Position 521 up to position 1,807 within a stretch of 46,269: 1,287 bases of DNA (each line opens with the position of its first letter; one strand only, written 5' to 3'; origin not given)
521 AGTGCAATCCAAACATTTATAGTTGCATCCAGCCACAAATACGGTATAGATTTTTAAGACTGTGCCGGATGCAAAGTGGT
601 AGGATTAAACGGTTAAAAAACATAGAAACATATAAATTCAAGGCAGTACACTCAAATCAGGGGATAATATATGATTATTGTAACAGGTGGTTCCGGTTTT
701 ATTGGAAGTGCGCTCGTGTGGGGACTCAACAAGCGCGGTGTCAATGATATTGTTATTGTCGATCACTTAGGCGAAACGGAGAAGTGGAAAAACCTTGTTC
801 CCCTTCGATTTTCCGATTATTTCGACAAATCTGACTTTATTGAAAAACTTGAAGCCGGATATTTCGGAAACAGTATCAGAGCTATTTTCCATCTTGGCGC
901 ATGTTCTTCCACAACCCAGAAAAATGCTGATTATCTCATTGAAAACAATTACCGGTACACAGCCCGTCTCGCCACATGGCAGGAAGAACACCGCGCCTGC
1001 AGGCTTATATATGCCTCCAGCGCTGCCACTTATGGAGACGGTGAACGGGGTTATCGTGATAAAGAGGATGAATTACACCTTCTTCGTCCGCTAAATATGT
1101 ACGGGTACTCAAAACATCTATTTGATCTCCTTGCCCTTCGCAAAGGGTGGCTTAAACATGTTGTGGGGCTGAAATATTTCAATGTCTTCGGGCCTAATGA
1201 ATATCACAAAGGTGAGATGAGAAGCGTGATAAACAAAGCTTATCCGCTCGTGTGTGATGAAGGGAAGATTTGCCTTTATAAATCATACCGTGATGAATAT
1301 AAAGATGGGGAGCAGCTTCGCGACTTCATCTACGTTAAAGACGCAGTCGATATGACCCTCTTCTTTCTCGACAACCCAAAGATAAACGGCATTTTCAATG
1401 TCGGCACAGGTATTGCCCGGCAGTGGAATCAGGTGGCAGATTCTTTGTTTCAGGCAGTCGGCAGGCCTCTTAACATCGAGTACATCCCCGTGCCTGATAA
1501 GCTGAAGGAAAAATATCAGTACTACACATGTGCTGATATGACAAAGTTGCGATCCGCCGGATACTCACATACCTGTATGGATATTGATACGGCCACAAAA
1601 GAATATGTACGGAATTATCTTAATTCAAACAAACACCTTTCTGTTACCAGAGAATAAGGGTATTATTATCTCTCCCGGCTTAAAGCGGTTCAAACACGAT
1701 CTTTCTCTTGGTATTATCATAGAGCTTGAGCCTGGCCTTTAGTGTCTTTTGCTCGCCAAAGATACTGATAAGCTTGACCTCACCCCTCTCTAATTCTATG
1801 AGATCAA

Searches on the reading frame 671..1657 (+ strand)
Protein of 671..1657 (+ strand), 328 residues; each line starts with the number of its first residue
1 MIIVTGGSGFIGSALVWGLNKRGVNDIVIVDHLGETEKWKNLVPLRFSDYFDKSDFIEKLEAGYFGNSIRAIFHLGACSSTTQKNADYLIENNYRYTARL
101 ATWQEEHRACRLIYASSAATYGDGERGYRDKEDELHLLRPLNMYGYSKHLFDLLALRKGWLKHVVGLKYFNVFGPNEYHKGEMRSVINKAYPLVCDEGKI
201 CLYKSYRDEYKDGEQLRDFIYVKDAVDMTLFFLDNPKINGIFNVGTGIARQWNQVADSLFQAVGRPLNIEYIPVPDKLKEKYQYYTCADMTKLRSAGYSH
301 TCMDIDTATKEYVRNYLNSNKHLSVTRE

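Call 18: search_protein_families(library=pfam, proteins=[window:671-1657:+])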
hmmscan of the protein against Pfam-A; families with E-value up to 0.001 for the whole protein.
window:671-1657:+ (328 aa): 4 families
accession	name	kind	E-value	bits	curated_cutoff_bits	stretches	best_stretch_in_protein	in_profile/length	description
PF01370.27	Epimerase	-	3e-40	138.6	20.9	1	2-245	1-240/240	NAD dependent epimerase/dehydratase family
PF16363.11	GDP_Man_Dehyd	-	1.8e-19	70.8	27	1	3-311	1-316/332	GDP-mannose 4,6 dehydratase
PF01073.25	3Beta_HSD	-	2.3e-08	33.9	22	1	3-150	1-152/280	3-beta hydroxysteroid dehydrogenase/isomerase family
PF07993.18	NAD_binding_4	-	0.00035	20.3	20.1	0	67-152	87-185/258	Male sterility protein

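Call 19: search_protein_families(library=ncbifam, proteins=[window:671-1657:+])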
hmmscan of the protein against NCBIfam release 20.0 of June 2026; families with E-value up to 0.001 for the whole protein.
window:671-1657:+ (328 aa): 16 families
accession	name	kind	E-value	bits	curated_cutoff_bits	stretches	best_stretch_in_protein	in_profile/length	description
TIGR02197.1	heptose_epim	equivalog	2.5e-115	385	274.6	1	2-318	1-315/316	ADP-glyceromanno-heptose 6-epimerase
NF008360.0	PRK11150.1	equivalog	1.4e-81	274.1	452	1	1-318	1-307/310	ADP-glyceromanno-heptose 6-epimerase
TIGR01179.1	galE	equivalog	6.8e-26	90.9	262.3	1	2-271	2-283/332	UDP-glucose 4-epimerase GalE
TIGR01181.1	dTDP_gluc_dehyt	equivalog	2.9e-18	66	365.1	1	2-320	2-315/321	dTDP-glucose 4,6-dehydratase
NF007956.0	PRK10675.1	subfamily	5.5e-14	52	394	1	2-276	3-293/338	UDP-glucose 4-epimerase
TIGR01777.1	yfcH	hypoth_equivalog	2e-10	40.8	207.35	1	212-272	190-249/292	TIGR01777 family oxidoreductase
TIGR03466.1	HpnA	hypoth_equivalog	2.3e-10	39.9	367.65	1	3-148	4-145/327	hopanoid-associated sugar epimerase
NF007582.0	PRK10217.1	equivalog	1.3e-09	37.7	698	1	2-257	4-264/355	dTDP-glucose 4,6-dehydratase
NF043036.1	ErythonDh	equivalog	2.1e-08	33.8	325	1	2-160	3-168/321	D-erythronate dehydrogenase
NF011728.1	PRK15181.1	equivalog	2.1e-08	33.6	760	1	71-319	93-340/348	Vi polysaccharide biosynthesis UDP-N-acetylglucosaminuronic acid C-4 epimerase TviC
TIGR04180.1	EDH_00030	hypoth_equivalog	2.2e-07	30.2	475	1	2-269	1-262/297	NAD-dependent 4,6-dehydratase LegB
NF047922.1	GDPFucSynFcl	equivalog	7.2e-07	29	500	1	211-320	201-305/308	GDP-L-fucose synthase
NF050030.1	thlkprotThyD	equivalog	9.5e-07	28.3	400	0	212-276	199-260/305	thylakoid membrane protein ThyD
NF007490.0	PRK10084.1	subfamily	1.2e-06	27.8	649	1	2-251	3-265/361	dTDP-glucose 4,6-dehydratase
NF042422.1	oxyalk_red_OleD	equivalog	1.4e-05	24.7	580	1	2-119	3-112/329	2-alkyl-3-oxoalkanoate reductase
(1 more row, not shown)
